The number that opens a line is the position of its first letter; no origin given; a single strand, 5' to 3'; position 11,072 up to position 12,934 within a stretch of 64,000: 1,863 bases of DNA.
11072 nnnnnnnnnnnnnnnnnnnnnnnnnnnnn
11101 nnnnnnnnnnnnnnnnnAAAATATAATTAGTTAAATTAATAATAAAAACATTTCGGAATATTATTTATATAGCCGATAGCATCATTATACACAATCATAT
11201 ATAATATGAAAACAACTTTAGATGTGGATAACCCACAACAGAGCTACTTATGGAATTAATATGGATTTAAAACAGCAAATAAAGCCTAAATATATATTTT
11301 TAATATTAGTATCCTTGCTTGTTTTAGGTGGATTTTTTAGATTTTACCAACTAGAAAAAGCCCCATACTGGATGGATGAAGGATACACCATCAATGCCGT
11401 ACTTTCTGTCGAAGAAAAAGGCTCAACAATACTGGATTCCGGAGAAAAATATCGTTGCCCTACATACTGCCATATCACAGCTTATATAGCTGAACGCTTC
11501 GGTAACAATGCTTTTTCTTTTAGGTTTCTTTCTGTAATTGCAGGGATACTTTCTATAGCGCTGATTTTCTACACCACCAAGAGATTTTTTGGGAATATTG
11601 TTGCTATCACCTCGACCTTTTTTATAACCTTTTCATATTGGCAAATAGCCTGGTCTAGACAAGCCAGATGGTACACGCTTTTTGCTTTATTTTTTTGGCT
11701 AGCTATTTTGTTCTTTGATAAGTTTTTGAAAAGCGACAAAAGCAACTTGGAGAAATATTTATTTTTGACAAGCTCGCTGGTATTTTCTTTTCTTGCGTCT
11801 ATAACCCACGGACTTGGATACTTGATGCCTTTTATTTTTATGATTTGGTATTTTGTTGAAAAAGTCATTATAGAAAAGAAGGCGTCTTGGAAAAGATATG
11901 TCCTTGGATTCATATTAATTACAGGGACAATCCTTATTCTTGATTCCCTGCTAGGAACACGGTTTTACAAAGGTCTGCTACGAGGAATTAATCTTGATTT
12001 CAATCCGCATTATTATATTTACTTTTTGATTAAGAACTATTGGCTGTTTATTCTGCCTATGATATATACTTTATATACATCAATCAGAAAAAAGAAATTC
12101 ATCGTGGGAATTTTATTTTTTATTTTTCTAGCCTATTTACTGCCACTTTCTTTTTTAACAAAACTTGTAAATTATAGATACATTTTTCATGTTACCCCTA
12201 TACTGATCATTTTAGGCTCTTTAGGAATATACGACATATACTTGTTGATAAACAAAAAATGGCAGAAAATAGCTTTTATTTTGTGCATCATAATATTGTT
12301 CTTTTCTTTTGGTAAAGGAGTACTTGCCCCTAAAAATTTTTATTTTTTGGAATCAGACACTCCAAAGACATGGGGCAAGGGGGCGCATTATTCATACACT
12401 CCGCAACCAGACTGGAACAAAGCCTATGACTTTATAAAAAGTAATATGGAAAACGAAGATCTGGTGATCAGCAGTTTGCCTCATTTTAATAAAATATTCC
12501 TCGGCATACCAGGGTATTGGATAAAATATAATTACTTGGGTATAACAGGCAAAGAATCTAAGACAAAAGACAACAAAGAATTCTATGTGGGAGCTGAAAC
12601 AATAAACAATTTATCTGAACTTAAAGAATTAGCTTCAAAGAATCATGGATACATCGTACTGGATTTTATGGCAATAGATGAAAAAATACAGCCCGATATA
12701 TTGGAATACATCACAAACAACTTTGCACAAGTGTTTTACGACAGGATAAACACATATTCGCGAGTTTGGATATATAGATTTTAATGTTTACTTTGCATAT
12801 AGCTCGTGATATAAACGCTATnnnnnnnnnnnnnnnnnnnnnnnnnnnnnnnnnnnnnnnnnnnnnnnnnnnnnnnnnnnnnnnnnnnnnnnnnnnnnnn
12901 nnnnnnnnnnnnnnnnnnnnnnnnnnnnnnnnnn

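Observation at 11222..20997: Eight-gene surface glycosylation locus pairing two GT39/GT-C enzymes with a polyprenyl-phosphate GT2, a flippase-like protein, GalE and two GT4s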

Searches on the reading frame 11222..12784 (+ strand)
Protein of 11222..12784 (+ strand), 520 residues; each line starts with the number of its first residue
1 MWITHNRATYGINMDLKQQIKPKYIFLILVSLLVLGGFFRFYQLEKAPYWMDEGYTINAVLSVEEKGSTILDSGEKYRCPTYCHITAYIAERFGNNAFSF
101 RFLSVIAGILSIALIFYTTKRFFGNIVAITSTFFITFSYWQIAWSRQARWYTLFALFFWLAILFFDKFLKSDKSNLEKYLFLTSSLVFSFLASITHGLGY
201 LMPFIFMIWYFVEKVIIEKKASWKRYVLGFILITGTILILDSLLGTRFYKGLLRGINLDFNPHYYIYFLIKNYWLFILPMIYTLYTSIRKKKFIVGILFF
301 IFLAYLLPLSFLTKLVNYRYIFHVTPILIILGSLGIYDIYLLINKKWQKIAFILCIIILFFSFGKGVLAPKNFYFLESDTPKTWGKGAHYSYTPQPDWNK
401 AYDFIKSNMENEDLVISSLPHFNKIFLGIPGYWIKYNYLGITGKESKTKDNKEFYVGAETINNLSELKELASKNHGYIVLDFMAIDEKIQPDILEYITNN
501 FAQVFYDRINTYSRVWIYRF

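Call 3: search_protein_families(library=pfam, proteins=[window:11222-12784:+], max_evalue=0.01)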
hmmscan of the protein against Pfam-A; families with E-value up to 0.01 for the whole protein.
window:11222-12784:+ (520 aa): 1 family
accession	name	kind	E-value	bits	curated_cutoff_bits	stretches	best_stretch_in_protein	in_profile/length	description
PF13231.12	PMT_2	-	5.8e-10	40.1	26.1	1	81-234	5-155/160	Dolichyl-phosphate-mannose-protein mannosyltransferase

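Call 4: search_protein_families(library=ncbifam, proteins=[window:11222-12784:+], max_evalue=0.01)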
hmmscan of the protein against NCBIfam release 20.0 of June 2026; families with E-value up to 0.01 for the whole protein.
window:11222-12784:+ (520 aa): 0 families

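Call 12: search_solved_structures(query=window:11222-12784:+, max_evalue=1, show_alignments=2)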
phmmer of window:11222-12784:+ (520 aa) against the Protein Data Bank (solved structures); distinct sequences matched with E-value up to 1: 0.
